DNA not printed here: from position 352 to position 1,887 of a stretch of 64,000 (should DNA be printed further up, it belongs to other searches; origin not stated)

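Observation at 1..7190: Compact ACP-dependent KS/CLF (type II PKS-like) operon with a non-canonical accessory gene set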

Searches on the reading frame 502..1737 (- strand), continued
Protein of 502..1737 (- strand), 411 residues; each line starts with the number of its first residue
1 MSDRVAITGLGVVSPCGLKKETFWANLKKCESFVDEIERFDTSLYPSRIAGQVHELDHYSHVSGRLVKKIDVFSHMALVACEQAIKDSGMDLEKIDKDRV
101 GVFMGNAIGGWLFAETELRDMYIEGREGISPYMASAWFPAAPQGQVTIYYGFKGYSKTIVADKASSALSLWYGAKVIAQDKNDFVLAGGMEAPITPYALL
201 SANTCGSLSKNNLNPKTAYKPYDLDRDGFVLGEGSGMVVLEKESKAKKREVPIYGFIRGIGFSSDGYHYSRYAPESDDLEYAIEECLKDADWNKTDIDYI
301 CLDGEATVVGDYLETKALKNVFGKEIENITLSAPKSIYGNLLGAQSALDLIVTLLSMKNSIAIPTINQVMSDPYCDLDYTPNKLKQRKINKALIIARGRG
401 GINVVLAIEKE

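Call 39: search_protein_families(library=pfam, proteins=[L051:17976-18974:+, L051:18971-20464:+, L051:17033-17983:+, L051:12282-12752:+, L002:17065-17877:+, L002:20331-21128:+], max_evalue=0.01)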
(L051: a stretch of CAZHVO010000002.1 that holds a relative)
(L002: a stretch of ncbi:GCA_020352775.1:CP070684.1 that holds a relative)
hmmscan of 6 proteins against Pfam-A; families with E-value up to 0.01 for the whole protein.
L051:17976-18974:+ (332 aa): 2 families
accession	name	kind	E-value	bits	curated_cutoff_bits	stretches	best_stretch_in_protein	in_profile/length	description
PF00596.27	Aldolase_II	-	5.1e-35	121.5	22.2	1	11-181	2-181/183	Class II Aldolase and Adducin N-terminal domain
PF02036.22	SCP2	-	0.0009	20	21.3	1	246-310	26-91/101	SCP-2 sterol transfer family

L051:18971-20464:+ (497 aa): 3 families
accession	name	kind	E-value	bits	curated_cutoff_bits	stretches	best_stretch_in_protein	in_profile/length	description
PF00171.27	Aldedh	-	1.3e-162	542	23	1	17-479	7-461/461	Aldehyde dehydrogenase family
PF05893.19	LuxC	-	3.6e-05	23.3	21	1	141-311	86-260/401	Acyl-CoA reductase (LuxC)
PF07368.16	DUF1487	-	0.0026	17.7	23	0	392-450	116-175/215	Protein of unknown function (DUF1487)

L051:17033-17983:+ (316 aa): 2 families
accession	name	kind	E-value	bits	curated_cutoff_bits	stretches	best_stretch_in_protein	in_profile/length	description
PF01008.23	IF-2B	-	1.4e-53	182.4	22.4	1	64-309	16-272/280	Initiation factor 2 subunit family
PF10554.14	Phage_ASH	-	0.00031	21.6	26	0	60-93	43-76/107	Ash protein family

L051:12282-12752:+ (156 aa): 2 families
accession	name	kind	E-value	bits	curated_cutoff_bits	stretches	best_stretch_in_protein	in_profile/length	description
PF10604.15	Polyketide_cyc2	-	1e-06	29.5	27.4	1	12-149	1-140/142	Polyketide cyclase / dehydrase and lipid transport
PF03364.25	Polyketide_cyc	-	4.3e-06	27.4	23.4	1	21-144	1-123/126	Polyketide cyclase / dehydrase and lipid transport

L002:17065-17877:+ (270 aa): 1 family
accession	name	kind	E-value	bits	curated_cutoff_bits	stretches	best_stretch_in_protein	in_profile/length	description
PF01063.24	Aminotran_4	-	6.1e-47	160.8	28.5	1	28-241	1-222/223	Amino-transferase class IV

L002:20331-21128:+ (265 aa): 1 family
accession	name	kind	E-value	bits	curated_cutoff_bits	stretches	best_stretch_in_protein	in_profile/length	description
PF01791.15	DeoC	-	1.1e-26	94.3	23.8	1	21-229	3-228/229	DeoC/LacD family aldolase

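Call 48: search_protein_families(library=pfam, alignment_id=A3, max_evalue=0.01)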
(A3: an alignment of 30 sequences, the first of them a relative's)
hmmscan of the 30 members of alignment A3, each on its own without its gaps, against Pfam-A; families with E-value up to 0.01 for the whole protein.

A. member 1, L001:18261-19256:+ (331 aa): 2 families
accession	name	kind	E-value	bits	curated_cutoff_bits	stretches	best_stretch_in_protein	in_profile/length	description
PF00596.27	Aldolase_II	-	2.1e-32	112.9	22.2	1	9-180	2-181/183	Class II Aldolase and Adducin N-terminal domain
PF02036.22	SCP2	-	0.00025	21.7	21.3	1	229-314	11-96/101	SCP-2 sterol transfer family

B. families by the number of members that match (of 30 scanned): 3 families
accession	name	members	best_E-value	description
PF00596.27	Aldolase_II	30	4.4e-37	Class II Aldolase and Adducin N-terminal domain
PF02036.22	SCP2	29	4e-08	SCP-2 sterol transfer family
PF14864.11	Alkyl_sulf_C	1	0.0053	Alkyl sulfatase C-terminal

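Call 57: search_protein_representatives(protein=window:502-1737:-)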
Query: 411 residues. Proteins with E-value up to 0.001 (for the whole library): 58423; up to 1e-10: 28504; up to 1e-30: 4925. The best 150 are listed.
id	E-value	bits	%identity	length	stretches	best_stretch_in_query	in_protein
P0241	4.1e-143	493.4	56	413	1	2-410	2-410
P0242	1.4e-112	392.8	33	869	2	4-408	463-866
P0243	7.5e-108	377.2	45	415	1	3-410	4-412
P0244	2.6e-105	368.8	66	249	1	3-249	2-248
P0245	3.6e-105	368.4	26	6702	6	5-382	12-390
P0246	1.3e-97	343.5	44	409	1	4-410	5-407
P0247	1.3e-93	330.4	25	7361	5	68-367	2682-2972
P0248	4.2e-92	325.4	25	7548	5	63-376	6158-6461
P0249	4.4e-92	325.3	30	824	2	3-404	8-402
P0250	1.2e-91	323.9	40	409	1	3-410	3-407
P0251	1.6e-91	323.4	24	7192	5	66-383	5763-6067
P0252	2.6e-91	322.8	40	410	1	1-408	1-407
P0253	4.9e-91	321.8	26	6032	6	79-384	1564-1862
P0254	7.0e-91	321.3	27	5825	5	2-381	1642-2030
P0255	8.0e-91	321.1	24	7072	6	58-361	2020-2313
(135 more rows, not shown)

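Call 73: search_protein_families(library=pfam, proteins=[L043:14788-16515:+, L047:15316-17052:+, L071:7476-7715:+], max_evalue=1)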
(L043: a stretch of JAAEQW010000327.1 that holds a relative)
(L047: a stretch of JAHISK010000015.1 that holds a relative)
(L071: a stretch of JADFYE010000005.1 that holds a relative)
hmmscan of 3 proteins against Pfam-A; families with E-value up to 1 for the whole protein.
L043:14788-16515:+ (575 aa): 4 families
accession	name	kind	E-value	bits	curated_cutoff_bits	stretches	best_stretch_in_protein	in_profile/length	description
PF04055.27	Radical_SAM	-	9.8e-20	71.8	29.5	1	205-374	3-165/166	Radical SAM superfamily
PF02310.24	B12-binding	-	4.6e-11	43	32.1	1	50-139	40-121/121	B12 binding domain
PF08369.16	PCP_red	-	0.00087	19.7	32.5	1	493-540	1-40/45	Proto-chlorophyllide reductase 57 kD subunit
PF11084.13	DUF2621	-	0.022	15.2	27.7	1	492-571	56-135/139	Protein of unknown function (DUF2621)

L047:15316-17052:+ (578 aa): 5 families
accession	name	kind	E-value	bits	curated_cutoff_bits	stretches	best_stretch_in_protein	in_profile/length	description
PF04055.27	Radical_SAM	-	1.7e-18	67.8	29.5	1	209-377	3-164/166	Radical SAM superfamily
PF02310.24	B12-binding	-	8.5e-11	42.2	32.1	1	34-142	21-120/121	B12 binding domain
PF11084.13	DUF2621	-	0.00037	20.9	27.7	1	495-577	55-137/139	Protein of unknown function (DUF2621)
PF08369.16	PCP_red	-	0.0064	17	32.5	1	508-542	8-38/45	Proto-chlorophyllide reductase 57 kD subunit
PF00204.31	DNA_gyraseB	-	0.077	12.9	27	1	485-536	117-170/173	DNA gyrase B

L071:7476-7715:+ (79 aa): 2 families
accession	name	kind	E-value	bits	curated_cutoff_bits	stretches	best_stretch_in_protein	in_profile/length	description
PF11084.13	DUF2621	-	0.044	14.2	27.7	1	2-73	56-127/139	Protein of unknown function (DUF2621)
PF08369.16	PCP_red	-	0.13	12.8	32.5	1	13-47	7-37/45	Proto-chlorophyllide reductase 57 kD subunit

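Call 94: find_related_loci(query=A3, collection=metagenome_contigs, flank=10000)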
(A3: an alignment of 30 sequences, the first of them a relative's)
Query A3 (331 aa) in metagenome_contigs; peptide patterns used: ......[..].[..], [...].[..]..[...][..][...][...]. (x = any residue, [..] = any of these).
600 stretches matched a pattern (row limit reached: there are more); 443 encode a relative of the query (tblastn E <= 1e-3); the best 80 are kept; 80 distinct loci.
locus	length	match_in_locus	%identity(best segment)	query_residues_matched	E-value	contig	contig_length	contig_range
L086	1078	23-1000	66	3-330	2e-163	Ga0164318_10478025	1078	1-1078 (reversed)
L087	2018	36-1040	64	1-331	7e-158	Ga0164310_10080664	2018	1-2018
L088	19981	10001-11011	64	1-330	9e-141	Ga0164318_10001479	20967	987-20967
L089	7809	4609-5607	59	1-331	2e-140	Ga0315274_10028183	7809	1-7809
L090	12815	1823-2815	61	1-331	2e-140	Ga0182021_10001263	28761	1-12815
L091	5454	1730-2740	63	3-331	1e-140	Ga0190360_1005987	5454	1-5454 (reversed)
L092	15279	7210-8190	62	3-331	1e-139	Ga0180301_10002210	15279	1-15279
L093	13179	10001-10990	63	1-330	7e-139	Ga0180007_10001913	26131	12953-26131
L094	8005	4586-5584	59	1-331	1e-138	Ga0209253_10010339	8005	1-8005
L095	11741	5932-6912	61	1-331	3e-137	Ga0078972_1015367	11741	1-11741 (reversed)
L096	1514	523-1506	60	1-331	3e-149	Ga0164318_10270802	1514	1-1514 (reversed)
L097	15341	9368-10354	62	1-331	4e-136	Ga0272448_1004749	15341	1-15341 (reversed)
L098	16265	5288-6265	63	3-330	1e-135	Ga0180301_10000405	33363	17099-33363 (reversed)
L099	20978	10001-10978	61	5-331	2e-133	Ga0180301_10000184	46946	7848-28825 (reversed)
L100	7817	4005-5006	53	1-331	1e-132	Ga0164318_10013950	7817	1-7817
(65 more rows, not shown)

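Call 98: search_protein_families(library=pfam, proteins=[L088:1681-3150:+, L088:3341-4138:+, L088:4135-4551:+, L088:6321-7790:+, L088:9531-10004:+, L088:12905-15268:+, L088:15312-16190:+, L088:16359-17789:+, L088:17953-18993:+, L088:18977-19651:+], max_evalue=0.0001)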
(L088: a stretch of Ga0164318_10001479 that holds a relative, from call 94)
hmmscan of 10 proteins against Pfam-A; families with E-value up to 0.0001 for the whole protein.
L088:1681-3150:+ (489 aa): 3 families
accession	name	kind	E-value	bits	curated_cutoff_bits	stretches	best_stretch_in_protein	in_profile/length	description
PF00263.26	Secretin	-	4.4e-49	166.8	27.5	1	314-480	4-168/169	Bacterial type II and III secretion system protein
PF03958.22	Secretin_N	-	4.8e-11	43.1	28.2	1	171-228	1-65/69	Bacterial type II/III secretion system short domain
PF07660.19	STN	-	5.2e-07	29.8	28.4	1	101-147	1-49/52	Secretin and TonB N terminus short domain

L088:3341-4138:+ (265 aa): 4 families
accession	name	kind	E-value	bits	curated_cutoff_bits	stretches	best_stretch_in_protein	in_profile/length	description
PF13401.12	AAA_22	-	3.7e-26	92.4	27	1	41-167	3-127/130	AAA domain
PF13191.12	AAA_16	-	2.6e-11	44.7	32.6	1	27-154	7-163/167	AAA ATPase domain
PF09848.15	SLFN-g3_helicase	-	7.5e-07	29.2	24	1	44-138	2-95/354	Schlafen group 3, DNA/RNA helicase domain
PF00437.27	T2SSE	-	6.3e-05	22.2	24.9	1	29-70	128-169/370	Type II/IV secretion system protein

L088:4135-4551:+ (138 aa): 0 families

L088:6321-7790:+ (489 aa): 2 families
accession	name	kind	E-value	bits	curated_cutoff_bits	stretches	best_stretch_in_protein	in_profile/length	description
PF04055.27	Radical_SAM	-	1.1e-16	61.8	29.5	1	206-367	4-158/166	Radical SAM superfamily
PF02310.24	B12-binding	-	8.1e-08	32.6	32.1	1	23-139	14-120/121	B12 binding domain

L088:9531-10004:+ (157 aa): 0 families

L088:12905-15268:+ (787 aa): 3 families
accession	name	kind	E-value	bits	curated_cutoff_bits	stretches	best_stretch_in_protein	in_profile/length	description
PF03176.21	MMPL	-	6e-29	101.5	20.5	2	554-768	80-299/333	MMPL family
PF12349.14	Sterol-sensing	-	1.5e-07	31.8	22.3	1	255-380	14-138/153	Sterol-sensing domain of SREBP cleavage-activation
PF02460.24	Patched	-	2.3e-05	24.6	23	1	246-374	27-154/156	Patched SSD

L088:15312-16190:+ (292 aa): 2 families
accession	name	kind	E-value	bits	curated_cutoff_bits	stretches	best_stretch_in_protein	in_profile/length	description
PF17131.11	LolA_like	-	6e-41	140.6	30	1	91-289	4-184/184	Outer membrane lipoprotein-sorting protein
PF07044.18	DUF1329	-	2.8e-17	63.5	23.1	1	50-287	100-367/368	Protein of unknown function (DUF1329)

L088:16359-17789:+ (476 aa): 1 family
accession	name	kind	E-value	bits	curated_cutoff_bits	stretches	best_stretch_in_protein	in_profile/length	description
PF06980.17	DUF1302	-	9.6e-26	91.3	23.2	1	55-476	78-541/541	Protein of unknown function (DUF1302)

L088:17953-18993:+ (346 aa): 2 families
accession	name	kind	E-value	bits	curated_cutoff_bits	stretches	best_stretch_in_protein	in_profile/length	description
PF04055.27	Radical_SAM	-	6.6e-14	52.9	29.5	1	105-271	2-164/166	Radical SAM superfamily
PF21016.3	RlmN_N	-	2e-12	47.1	24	1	4-61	3-60/60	Ribosomal RNA large subunit methyltransferase N-terminal domain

L088:18977-19651:+ (224 aa): 1 family
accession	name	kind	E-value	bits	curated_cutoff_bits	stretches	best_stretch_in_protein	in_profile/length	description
PF09335.16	VTT_dom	-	3.5e-12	47.3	33.9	1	68-179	4-120/123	VTT domain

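Call 99: search_protein_families(library=pfam, proteins=[L099:10957-13407:+, L099:13299-14282:+, L099:14298-15698:+, L099:15708-16589:-, L099:18179-19174:+, L099:19473-20294:+, L099:629-2032:+, L099:2785-4131:-, L099:2051-2788:-, L099:9517-10002:+], max_evalue=0.0001)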
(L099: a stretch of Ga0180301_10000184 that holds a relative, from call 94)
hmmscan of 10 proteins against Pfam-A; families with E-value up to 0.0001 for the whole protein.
L099:10957-13407:+ (816 aa): 3 families
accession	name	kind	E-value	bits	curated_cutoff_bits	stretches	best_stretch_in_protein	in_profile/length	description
PF03176.21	MMPL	-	1.3e-30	107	20.5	2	526-800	70-318/333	MMPL family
PF12349.14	Sterol-sensing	-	1.1e-06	29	22.3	1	267-392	14-138/153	Sterol-sensing domain of SREBP cleavage-activation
PF02460.24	Patched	-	7.9e-05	22.9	23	1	263-386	32-154/156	Patched SSD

L099:13299-14282:+ (327 aa): 2 families
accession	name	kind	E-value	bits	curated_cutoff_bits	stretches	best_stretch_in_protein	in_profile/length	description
PF17131.11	LolA_like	-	1.6e-41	142.4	30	1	126-324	4-184/184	Outer membrane lipoprotein-sorting protein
PF07044.18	DUF1329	-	1.1e-16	61.6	23.1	2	104-190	120-209/368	Protein of unknown function (DUF1329)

L099:14298-15698:+ (466 aa): 1 family
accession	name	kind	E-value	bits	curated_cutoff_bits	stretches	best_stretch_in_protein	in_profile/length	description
PF06980.17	DUF1302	-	1.2e-24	87.7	23.2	1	45-466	74-541/541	Protein of unknown function (DUF1302)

L099:15708-16589:- (293 aa): 1 family
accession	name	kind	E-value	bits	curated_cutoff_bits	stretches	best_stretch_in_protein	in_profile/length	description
PF07238.19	PilZ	-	4.7e-24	85.1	22.5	2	3-109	1-101/102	PilZ domain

L099:18179-19174:+ (331 aa): 1 family
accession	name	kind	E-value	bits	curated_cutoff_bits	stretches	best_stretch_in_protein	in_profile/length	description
PF09754.15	PAC2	-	1.6e-31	110.3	25.8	1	27-244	1-214/215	PAC2 family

L099:19473-20294:+ (273 aa): 1 family
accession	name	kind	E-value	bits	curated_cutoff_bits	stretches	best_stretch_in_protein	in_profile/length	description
PF03853.21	YjeF_N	-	7e-37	127.4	24.9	1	80-244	4-168/169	YjeF-related protein N-terminus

L099:629-2032:+ (467 aa): 2 families
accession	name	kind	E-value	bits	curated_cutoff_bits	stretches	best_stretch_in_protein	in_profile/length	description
PF13487.12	HD_5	-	2.2e-15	57.3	27.2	1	234-376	26-169/170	HD domain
PF01966.28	HD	-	5.6e-15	56.1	22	1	223-345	2-115/116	HD domain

L099:2785-4131:- (448 aa): 4 families
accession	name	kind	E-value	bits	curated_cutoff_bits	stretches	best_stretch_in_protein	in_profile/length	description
PF24961.1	NfeD_membrane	-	3e-26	92.3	26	1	254-371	1-118/119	NfeD integral membrane domain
PF01957.25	NfeD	-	1.9e-15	57.2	29.1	1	386-440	2-57/57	NfeD-like C-terminal, partner-binding domain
PF25145.1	NfeD1b_N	-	3.7e-14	53.2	40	1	48-210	11-178/189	NfeD1b, N-terminal domain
PF00574.28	CLP_protease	-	1.6e-06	28.5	20.2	1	70-200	49-178/182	Clp protease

L099:2051-2788:- (245 aa): 2 families
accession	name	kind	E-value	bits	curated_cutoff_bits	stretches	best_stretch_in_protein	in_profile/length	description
PF01145.31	Band_7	-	1.8e-41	142.6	23.6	1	19-191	1-176/176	SPFH domain / Band 7 family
PF13421.11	Band_7_1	-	4.4e-06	26.9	24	1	78-175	100-208/211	SPFH domain-Band 7 family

L099:9517-10002:+ (161 aa): 0 families
